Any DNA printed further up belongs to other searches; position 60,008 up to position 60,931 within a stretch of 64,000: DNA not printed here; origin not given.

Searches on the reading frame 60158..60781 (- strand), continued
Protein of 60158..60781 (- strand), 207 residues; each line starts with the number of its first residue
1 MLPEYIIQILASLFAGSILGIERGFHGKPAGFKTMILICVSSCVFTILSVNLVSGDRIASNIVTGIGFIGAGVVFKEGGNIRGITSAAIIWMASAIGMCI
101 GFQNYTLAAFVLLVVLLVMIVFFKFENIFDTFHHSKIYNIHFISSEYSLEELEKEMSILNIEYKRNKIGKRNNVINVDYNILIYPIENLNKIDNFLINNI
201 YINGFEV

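Call 19: find_related_loci(query=window:60158-60781:-, collection=genome_contigs, flank=5000)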
Query window:60158-60781:- (207 aa) in genome_contigs; peptide patterns used: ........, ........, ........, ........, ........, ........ (x = any residue, [..] = any of these).
600 stretches matched a pattern (row limit reached: there are more); 418 encode a relative of the query (tblastn E <= 1e-3); the best 80 are kept; 80 distinct loci.
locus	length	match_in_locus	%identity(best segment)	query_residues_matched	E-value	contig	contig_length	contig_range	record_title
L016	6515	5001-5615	52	3-207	3e-67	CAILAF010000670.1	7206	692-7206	MAG: uncultured Chitinophagaceae bacterium isolate Umea_bin-05490 genome assembly, contig: bin-05490:670/671, whole geno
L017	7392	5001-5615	56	3-207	2e-64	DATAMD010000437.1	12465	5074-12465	MAG TPA_asm: Chitinophagaceae bacterium isolate SMAG_U6981 k141_310655, whole genome shotgun sequence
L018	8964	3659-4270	60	4-207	4e-64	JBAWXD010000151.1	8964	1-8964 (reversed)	MAG: Paludibacter sp. isolate ELA054 MAG054_151, whole genome shotgun sequence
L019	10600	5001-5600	58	7-207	4e-63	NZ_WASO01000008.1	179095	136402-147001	MAG: Paludibacter sp. isolate SA7853_bin1 NODE_22_length_179095_cov_217.055334, whole genome shotgun sequence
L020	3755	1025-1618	61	7-206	2e-59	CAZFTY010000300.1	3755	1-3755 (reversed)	MAG TPA_asm: uncultured Microbacter sp. isolate binchicken_co20_370 genome assembly, contig: NODE_43774_length_3755_cov_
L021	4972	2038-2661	45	1-206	1e-52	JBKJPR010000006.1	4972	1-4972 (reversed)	MAG: Sediminibacterium sp. isolate ant_bin.467 k117_4527972, whole genome shotgun sequence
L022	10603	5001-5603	47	8-207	4e-51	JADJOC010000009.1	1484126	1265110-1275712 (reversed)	MAG: Chitinophagaceae bacterium isolate Fred_18-Q3-R57-64_BAT3C.305 tig00351159-10-14860130, whole genome shotgun sequen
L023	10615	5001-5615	43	2-207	4e-50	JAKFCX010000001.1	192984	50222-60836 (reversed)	MAG: Chitinophagaceae bacterium isolate LC032 contig-124_44, whole genome shotgun sequence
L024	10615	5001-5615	44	4-206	2e-49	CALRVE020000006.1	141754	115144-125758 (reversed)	MAG: Asaia bogorensis isolate JJ-KV14-14-1-m2-bin69 genome assembly, contig: JJ-VR11D3-38-C10, whole genome shotgun sequ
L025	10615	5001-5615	42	2-207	2e-49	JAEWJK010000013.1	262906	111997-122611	MAG: Bacteroidetes bacterium isolate OH_PBrB_149 k127_609719, whole genome shotgun sequence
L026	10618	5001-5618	44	4-207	2e-47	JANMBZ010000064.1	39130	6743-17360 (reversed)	MAG: Chitinophagaceae bacterium isolate OTE_1_metabat_222 OTE_1_k141_2629585, whole genome shotgun sequence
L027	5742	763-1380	44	4-207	4e-47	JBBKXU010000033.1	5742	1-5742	MAG: Ferruginibacter sp. isolate metabat_bins.11 k119_188642, whole genome shotgun sequence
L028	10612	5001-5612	43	4-207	6e-47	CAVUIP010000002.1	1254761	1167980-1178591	MAG: uncultured Chitinophagaceae bacterium isolate MFD04651.bin.2.94 genome assembly, contig: contig_13242, whole genome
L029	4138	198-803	44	8-207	3e-46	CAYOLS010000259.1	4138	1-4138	MAG TPA_asm: uncultured Ferruginibacter sp. isolate SRP199154_co2_90 genome assembly, contig: NODE_17962_length_4138_cov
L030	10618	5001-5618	42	4-207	2e-46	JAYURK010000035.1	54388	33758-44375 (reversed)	MAG: Ferruginibacter sp. isolate GL116_DN_metabinner_1 GL116_DN_metabinner_1_34, whole genome shotgun sequence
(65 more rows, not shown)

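Call 27: get_annotated_region(hit=H6, flank=1500)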
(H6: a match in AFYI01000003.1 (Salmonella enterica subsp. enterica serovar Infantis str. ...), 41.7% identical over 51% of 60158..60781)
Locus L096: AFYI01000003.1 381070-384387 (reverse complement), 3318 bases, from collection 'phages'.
description: Salmonella enterica subsp. enterica serovar Infantis str. SARB27 SEENIN0B_Contig0.3, whole genome shotgun sequence.
organism: Salmonella enterica subsp. enterica serovar Infantis str. SARB27 (NCBI taxid 596155)
taxonomy: Bacteria; Pseudomonadati; Pseudomonadota; Gammaproteobacteria; Enterobacterales; Enterobacteriaceae; Salmonella
host: Homo sapiens; source: -; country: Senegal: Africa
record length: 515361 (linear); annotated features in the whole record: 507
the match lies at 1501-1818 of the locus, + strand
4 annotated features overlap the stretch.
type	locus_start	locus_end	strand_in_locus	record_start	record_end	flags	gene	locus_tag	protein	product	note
CDS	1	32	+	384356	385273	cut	-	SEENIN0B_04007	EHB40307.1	hypothetical protein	Psort location: Cytoplasmic, score: 8.96; locus tag in AE006468 is STM3766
CDS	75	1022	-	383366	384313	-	-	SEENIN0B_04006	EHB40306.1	Carboxylate/Amino Acid/Amine Transporter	KEGG: cco:CCC13826_1128 6.1e-49 phosphate acetyltransferase (phosphotransacetylase); Psort location: ...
CDS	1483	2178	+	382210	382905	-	-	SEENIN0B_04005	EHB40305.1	putative protein MgtC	KEGG: mtu:Rv1811 2.7e-39 mgtC; Mg2+ transport P-type ATPase C K07507; Psort location: CytoplasmicMembrane, score: 9.46; ...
CDS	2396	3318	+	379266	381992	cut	-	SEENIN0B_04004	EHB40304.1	magnesium-translocating P-type ATPase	KEGG: sew:SeSA_A3969 0. mgtA; magnesium-translocating P-type ATPase K01531; Psort location: CytoplasmicMembrane, score: ...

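Call 38: search_solved_structures(query=window:60158-60781:-, max_evalue=1, show_alignments=2)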
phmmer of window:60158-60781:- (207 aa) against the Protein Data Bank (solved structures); distinct sequences matched with E-value up to 1: 0.

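Call 48: predict_structure(alignment_id=A1)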
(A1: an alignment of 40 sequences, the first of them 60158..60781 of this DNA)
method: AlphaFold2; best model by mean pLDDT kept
length: 207 residues; sequences in the alignment: 40
mean_pLDDT: 75.4   pTM: 0.54
mean pLDDT of the five models: 75.4, 74.4, 69.5, 68.8, 63.1
residues with pLDDT >= 90: 0; 70-90: 145; 50-70: 59; < 50: 3
segments of 3 or more residues with pLDDT < 50: none
pLDDT, mean of each block of 10 residues (from residue 1): 81 83 68 81 82 66 64 56 74 84 86 84 62 63 78 84 80 78 71 82 77
secondary structure, 60 per line:
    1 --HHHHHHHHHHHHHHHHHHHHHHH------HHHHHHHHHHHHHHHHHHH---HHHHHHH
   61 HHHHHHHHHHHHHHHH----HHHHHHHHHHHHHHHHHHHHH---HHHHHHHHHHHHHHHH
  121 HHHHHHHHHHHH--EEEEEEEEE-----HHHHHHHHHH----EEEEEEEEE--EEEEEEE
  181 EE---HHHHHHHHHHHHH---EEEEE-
elements in order: H3-25 H32-50 H54-76 H81-101 H105-132 E135-143 H149-158 E163-171 E174-182 H186-198 E202-206

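Call 54: fold_search(model_id=the predicted structure, library=pdb)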
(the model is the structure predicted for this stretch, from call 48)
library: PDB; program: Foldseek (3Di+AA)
matches with E <= 10: 1355; with E <= 0.001: 0
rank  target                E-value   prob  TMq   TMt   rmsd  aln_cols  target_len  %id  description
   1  8uch                  1.5e-02  0.66  0.21  0.13  19.0       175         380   13  Thermophilic RNA Ligase from Palaeococcus pacificus K92A + ATP (released 2024-02-21)
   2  3qwu_B                2.0e-02  0.63  0.20  0.12  18.0       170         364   10  Putative ATP-dependent DNA ligase from Aquifex aeolicus. (released 2011-03-16)
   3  8ucf                  2.2e-02  0.69  0.23  0.13  19.4       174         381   12  Thermophilic RNA Ligase from Palaeococcus pacificus K238G (released 2024-02-21)
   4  6nuk_A                2.3e-02  0.98  0.25  0.43   5.0        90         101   13  De novo designed protein Ferredog-Diesel (released 2019-06-12)
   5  8ucg_B                2.5e-02  0.54  0.20  0.12  20.4       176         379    7  Thermophilic RNA Ligase from Palaeococcus pacificus K92A (released 2024-02-21)
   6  8uce_B                3.0e-02  0.57  0.22  0.13  19.0       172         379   12  Thermophilic RNA Ligase from Palaeococcus pacificus + AMP (released 2024-02-21)
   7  5kps_A                3.4e-02  1.00  0.29  0.40   3.0        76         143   12  Structure of RelA bound to ribosome in absence of A/R tRNA (Structure I) (released 2016-09-28)
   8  8uce_A                3.8e-02  0.44  0.21  0.12  19.0       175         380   14  Thermophilic RNA Ligase from Palaeococcus pacificus + AMP (released 2024-02-21)
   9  1v5i_B                4.3e-02  0.99  0.25  0.56   3.7        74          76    9  Crystal structure of serine protease inhibitor POIA1 in complex with subtilisin BPN' (released 2005-03-08)
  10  8uci_B                5.4e-02  0.47  0.22  0.13  19.1       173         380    8  Thermophilic RNA Ligase from Palaeococcus pacificus K238G + AMP (released 2024-02-21)
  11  3ibw_A                5.8e-02  1.00  0.30  0.69   2.3        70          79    8  Crystal Structure of the ACT domain from GTP pyrophosphokinase of Chlorobium tepidum. Northeast Structural Genomics Co (released 2009-07-28)
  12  5uyy_A                6.5e-02  0.20  0.19  0.12  15.8       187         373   10  Crystal structure of prephenate dehydrogenase tyrA from Bacillus anthracis in complex with L-tyrosine (released 2017-03-08)
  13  8ucg_A                7.8e-02  0.33  0.22  0.13  19.3       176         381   12  Thermophilic RNA Ligase from Palaeococcus pacificus K92A (released 2024-02-21)
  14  3c1n_A                8.3e-02  0.82  0.23  0.12   5.2        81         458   11  Crystal Structure of Allosteric Inhibition Threonine-sensitive Aspartokinase from Methanococcus jannaschii with L-thre (released 2008-03-25)
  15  8uu5_f                8.3e-02  0.80  0.21  0.38   5.8        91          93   14  Cryo-EM structure of the Listeria innocua 70S ribosome (head-swiveled) in complex with pe/E-tRNA (structure I-B) (released 2024-02-28)
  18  6lxg_MODEL_1_A        1.1e-01  1.00  0.30  0.68   2.6        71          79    7  NMR solution structure of regulatory ACT domain of the Mycobacterium tuberculosis Rel protein (released 2020-11-04)
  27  3ibw_B                1.4e-01  0.93  0.24  0.53   4.1        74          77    8  Crystal Structure of the ACT domain from GTP pyrophosphokinase of Chlorobium tepidum. Northeast Structural Genomics Co (released 2009-07-28)
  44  6lpi_E                2.0e-01  0.99  0.29  0.62   2.5        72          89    4  Crystal Structure of AHAS holo-enzyme (released 2020-11-18)
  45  1sc6_B                2.0e-01  0.99  0.31  0.17   2.7        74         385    9  Crystal Structure of W139G D-3-Phosphoglycerate dehydrogenase complexed with NAD+ (released 2005-02-22)
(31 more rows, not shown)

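Call 58: get_annotated_region(hit=H2, flank=2500)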
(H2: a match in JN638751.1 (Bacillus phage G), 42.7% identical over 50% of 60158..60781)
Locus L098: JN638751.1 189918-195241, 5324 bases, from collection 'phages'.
description: Bacillus phage G, complete genome.
organism: Bacillus phage G (NCBI taxid 2884420)
taxonomy: Viruses; Duplodnaviria; Heunggongvirae; Uroviricota; Caudoviricetes; Donellivirus; Donellivirus gee
host: Bacillus megaterium str. ATCC 43725; source: soil; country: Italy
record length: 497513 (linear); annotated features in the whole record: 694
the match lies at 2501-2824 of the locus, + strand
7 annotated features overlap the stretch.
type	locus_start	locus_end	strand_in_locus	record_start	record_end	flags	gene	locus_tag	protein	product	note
CDS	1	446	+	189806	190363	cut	259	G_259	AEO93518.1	gp259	-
CDS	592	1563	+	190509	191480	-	260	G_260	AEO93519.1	gp260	putative phosphoesterase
CDS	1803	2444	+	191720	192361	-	261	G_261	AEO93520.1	gp261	-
CDS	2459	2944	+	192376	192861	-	262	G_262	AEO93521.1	gp262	MgtC/SapB transporter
CDS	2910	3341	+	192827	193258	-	263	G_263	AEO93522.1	gp263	-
CDS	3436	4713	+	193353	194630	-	264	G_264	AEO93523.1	gp264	putative kinase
CDS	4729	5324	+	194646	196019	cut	265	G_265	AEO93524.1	gp265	-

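Call 59: get_annotated_region(hit=H7, flank=2500)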
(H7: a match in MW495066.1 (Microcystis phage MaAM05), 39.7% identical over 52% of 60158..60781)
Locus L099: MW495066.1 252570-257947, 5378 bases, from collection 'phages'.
description: Microcystis phage MaAM05, complete genome.
organism: Microcystis phage MaAM05 (NCBI taxid 2812902)
taxonomy: Viruses; Duplodnaviria; Heunggongvirae; Uroviricota; Caudoviricetes
host: Microcystis sp. SG03; source: hospital wastewater; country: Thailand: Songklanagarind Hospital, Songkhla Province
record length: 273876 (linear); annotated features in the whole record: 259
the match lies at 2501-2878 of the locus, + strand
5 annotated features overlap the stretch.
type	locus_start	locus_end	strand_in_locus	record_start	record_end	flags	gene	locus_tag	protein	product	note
CDS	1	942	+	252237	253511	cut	guaD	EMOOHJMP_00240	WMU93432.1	guanine deaminase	-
CDS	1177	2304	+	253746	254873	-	-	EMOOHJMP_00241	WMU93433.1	hypothetical protein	-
CDS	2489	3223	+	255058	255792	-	-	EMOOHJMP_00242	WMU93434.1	hypothetical protein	-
CDS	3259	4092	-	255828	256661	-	-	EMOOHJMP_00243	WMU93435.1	hypothetical protein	-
CDS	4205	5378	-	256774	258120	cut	-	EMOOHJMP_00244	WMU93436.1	hypothetical protein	-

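Call 60: get_annotated_region(hit=H1, flank=2500)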
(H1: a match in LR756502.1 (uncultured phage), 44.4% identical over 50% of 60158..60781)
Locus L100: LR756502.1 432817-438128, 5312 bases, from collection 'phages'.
description: uncultured phage genome assembly, chromosome: 1.
organism: uncultured phage (NCBI taxid 278008)
taxonomy: Viruses; environmental samples
host: -; source: metagenomic; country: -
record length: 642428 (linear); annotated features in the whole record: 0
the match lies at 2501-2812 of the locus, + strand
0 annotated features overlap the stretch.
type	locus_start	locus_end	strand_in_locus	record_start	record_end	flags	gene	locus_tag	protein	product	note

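Call 71: find_encoding_contigs(protein=P0044, flank=6000, max_places=2)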
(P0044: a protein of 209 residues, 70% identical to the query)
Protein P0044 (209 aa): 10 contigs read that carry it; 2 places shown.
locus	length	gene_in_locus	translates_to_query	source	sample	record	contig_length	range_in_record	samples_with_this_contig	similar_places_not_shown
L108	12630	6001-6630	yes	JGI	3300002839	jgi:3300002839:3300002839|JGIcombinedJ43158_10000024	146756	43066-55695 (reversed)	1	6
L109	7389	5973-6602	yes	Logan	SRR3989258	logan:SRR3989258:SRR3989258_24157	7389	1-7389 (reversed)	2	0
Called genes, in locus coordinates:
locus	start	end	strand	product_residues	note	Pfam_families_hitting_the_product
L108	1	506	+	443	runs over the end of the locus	PF01171:ATP_bind_3, PF28558:TilS_SCL, PF11734:TilS_C (weak)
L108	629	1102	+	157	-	PF08922:DUF1905, PF13376:OmdA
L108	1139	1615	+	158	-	PF08922:DUF1905, PF13376:OmdA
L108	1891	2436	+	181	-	PF07638:Sigma70_ECF (weak), PF12645:HTH_16 (weak), PF04542:Sigma70_r2, PF08281:Sigma70_r4_2, PF04545:Sigma70_r4 (weak)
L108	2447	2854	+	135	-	-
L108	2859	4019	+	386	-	-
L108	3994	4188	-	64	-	-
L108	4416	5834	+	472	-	PF01370:Epimerase (weak), PF05368:NmrA (weak), PF13460:NAD_binding_10, PF11066:DUF2867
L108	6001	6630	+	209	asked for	PF02308:MgtC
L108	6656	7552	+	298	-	PF03976:PPK2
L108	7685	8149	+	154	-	-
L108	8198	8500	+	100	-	-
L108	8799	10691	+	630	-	PF07497:Rho_RNA_bind, PF00006:ATP-synt_ab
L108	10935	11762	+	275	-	PF02368:Big_2, PF26918:Ig_Eae (weak), PF22359:Big-like (weak)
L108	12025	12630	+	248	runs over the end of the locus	PF00106:adh_short, PF08659:KR, PF13561:adh_short_C2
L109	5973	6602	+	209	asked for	PF02308:MgtC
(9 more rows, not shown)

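Call 72: find_encoding_contigs(protein=P0010, flank=6000, max_places=2)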
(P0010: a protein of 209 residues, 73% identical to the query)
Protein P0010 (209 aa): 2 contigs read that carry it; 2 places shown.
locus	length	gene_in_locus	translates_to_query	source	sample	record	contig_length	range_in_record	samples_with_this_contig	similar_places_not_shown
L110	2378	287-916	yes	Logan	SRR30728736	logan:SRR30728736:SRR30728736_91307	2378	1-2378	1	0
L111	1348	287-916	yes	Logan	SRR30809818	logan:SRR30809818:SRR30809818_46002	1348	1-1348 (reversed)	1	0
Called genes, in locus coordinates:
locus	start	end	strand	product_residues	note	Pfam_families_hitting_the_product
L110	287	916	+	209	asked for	PF02308:MgtC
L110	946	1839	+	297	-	PF03976:PPK2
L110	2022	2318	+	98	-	PF13442:Cytochrome_CBB3 (faint)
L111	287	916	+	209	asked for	PF02308:MgtC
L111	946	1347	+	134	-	?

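Call 80: find_related_loci(query=A1, collection=viral_contigs, flank=3000)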
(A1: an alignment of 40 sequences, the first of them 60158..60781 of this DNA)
Query A1 (207 aa) in viral_contigs; peptide patterns used: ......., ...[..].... (x = any residue, [..] = any of these).
430 stretches matched a pattern; 8 encode a relative of the query (tblastn E <= 1e-3); 8 distinct loci.
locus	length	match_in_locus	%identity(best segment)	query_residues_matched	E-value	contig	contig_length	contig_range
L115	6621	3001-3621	85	1-205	1e-114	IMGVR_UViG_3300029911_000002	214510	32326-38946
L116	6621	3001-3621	85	1-205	1e-114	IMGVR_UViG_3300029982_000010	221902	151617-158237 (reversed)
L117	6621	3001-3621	85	1-205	1e-114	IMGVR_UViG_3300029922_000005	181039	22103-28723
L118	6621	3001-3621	85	1-205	1e-114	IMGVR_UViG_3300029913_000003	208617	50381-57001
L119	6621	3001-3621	85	1-205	1e-114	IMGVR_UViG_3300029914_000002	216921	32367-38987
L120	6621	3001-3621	85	1-205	1e-114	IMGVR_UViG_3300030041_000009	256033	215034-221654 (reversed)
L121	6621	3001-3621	85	1-205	1e-114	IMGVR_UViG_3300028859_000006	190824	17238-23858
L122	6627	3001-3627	81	1-207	3e-106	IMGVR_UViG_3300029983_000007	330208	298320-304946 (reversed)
